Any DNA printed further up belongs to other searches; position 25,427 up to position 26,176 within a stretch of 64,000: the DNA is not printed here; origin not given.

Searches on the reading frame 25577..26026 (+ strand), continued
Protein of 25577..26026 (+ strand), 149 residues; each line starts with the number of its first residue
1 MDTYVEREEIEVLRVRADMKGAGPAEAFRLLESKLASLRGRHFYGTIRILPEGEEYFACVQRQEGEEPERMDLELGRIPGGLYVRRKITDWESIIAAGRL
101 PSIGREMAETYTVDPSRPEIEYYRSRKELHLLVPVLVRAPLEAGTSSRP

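Call 63: search_protein_families(library=pfam, alignment_id=A4, max_evalue=0.01)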
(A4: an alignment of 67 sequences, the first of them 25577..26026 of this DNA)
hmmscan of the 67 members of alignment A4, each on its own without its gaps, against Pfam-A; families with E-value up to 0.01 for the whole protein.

A. member 1, window:25577-26026:+ (149 aa): 0 families

B. families by the number of members that match (of 67 scanned): 6 families
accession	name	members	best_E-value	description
PF14526.11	Cass2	24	7.1e-08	Integron-associated effector binding protein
PF06445.20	GyrI-like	19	4.1e-07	GyrI-like small molecule binding domain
PF16595.10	Cas9_PI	1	0.00038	PAM-interacting domain of CRISPR-associated endonuclease Cas9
PF18810.6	PBECR2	1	0.0022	phage-Barnase-EndoU-ColicinE5/D-RelE like nuclease2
PF16574.10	CEP209_CC5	1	0.0055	Coiled-coil region of centrosome protein CE290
PF12472.13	DUF3693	1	0.0068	Phage related protein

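Call 65: search_solved_structures(query=A4, max_evalue=10, show_alignments=5)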
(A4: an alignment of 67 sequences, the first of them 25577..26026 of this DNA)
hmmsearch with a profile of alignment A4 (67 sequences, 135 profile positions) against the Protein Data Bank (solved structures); distinct sequences matched with E-value up to 10: 2.
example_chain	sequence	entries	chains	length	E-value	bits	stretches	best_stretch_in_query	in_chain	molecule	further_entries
8yj5_A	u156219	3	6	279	0.72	12.9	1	6-107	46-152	Iron ABC transporter substrate-binding lipoprotein MtsA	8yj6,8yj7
8yj8_A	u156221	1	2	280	0.72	12.9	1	6-107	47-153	Iron ABC transporter substrate-binding lipoprotein MtsA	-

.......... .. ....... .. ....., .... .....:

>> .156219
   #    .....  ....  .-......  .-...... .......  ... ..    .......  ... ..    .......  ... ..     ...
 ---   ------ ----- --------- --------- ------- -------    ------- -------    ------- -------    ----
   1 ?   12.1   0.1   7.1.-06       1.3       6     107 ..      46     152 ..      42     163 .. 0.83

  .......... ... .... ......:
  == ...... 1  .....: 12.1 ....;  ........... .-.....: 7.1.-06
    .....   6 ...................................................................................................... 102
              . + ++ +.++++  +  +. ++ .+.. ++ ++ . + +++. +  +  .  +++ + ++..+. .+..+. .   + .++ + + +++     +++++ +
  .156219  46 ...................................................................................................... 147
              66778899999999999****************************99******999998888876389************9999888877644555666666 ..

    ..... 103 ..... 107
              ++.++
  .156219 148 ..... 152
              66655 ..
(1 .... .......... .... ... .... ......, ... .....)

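Call 71: search_protein_families(library=padloc, proteins=[window:25577-26026:+], max_evalue=0.01)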
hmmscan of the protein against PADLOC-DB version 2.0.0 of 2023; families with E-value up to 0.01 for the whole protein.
window:25577-26026:+ (149 aa): 0 families

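Call 72: search_protein_families(library=phrogs, proteins=[window:25577-26026:+], max_evalue=0.01)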
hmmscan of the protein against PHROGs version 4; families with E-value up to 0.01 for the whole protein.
window:25577-26026:+ (149 aa): 0 families

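Call 73: find_encoding_contigs(protein=P0001, flank=6000, max_places=4)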
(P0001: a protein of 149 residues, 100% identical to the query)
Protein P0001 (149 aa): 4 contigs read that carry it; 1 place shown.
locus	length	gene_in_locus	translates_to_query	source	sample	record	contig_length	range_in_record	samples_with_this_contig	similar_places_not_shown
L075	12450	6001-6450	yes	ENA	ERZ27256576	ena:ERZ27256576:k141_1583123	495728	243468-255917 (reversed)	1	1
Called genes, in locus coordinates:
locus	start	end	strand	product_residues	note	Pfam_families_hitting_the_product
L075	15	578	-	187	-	-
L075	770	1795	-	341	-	-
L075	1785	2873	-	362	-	PF00589:Phage_integrase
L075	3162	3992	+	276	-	PF00561:Abhydrolase_1, PF12146:Hydrolase_4, PF12697:Abhydrolase_6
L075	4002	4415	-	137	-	PF02311:AraC_binding, PF07883:Cupin_2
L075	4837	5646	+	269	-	-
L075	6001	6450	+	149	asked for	-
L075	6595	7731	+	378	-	PF06224:AlkZ-like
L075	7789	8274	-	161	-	PF13302:Acetyltransf_3, PF00583:Acetyltransf_1, PF13420:Acetyltransf_4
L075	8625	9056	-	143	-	-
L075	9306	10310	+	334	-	PF08240:ADH_N, PF00107:ADH_zinc_N, PF13602:ADH_zinc_N_2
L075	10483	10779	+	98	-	-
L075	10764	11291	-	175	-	-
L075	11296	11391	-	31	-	-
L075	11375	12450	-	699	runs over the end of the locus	PF01145:Band_7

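Call 74: search_protein_families(library=pfam, proteins=[P0245, P0280, P0358, P0365, P0315, P0108, P0244, P0322, P0356, P0381], max_evalue=0.001)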
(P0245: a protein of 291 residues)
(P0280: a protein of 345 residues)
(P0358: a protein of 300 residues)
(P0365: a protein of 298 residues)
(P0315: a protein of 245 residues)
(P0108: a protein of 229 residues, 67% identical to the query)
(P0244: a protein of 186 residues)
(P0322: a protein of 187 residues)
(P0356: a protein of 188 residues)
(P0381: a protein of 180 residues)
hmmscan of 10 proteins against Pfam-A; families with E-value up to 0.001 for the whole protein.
P0245 (291 aa): 0 families

P0280 (345 aa): 0 families

P0358 (300 aa): 3 families
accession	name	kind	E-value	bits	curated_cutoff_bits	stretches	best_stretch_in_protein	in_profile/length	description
PF00583.31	Acetyltransf_1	-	7e-11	42.9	20.7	1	28-130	14-116/116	Acetyltransferase (GNAT) family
PF13302.13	Acetyltransf_3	-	4.9e-09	37.4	25.4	1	7-131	6-138/138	Acetyltransferase (GNAT) domain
PF13508.13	Acetyltransf_7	-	0.00049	20.9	27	1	50-131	4-83/84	Acetyltransferase (GNAT) domain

P0365 (298 aa): 1 family
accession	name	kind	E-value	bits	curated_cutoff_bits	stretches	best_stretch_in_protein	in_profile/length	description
PF10706.15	Aminoglyc_resit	-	1.4e-37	129.6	21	1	6-156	2-147/149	Aminoglycoside-2''-adenylyltransferase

P0315 (245 aa): 0 families

P0108 (229 aa): 0 families

P0244 (186 aa): 0 families

P0322 (187 aa): 0 families

P0356 (188 aa): 0 families

P0381 (180 aa): 0 families
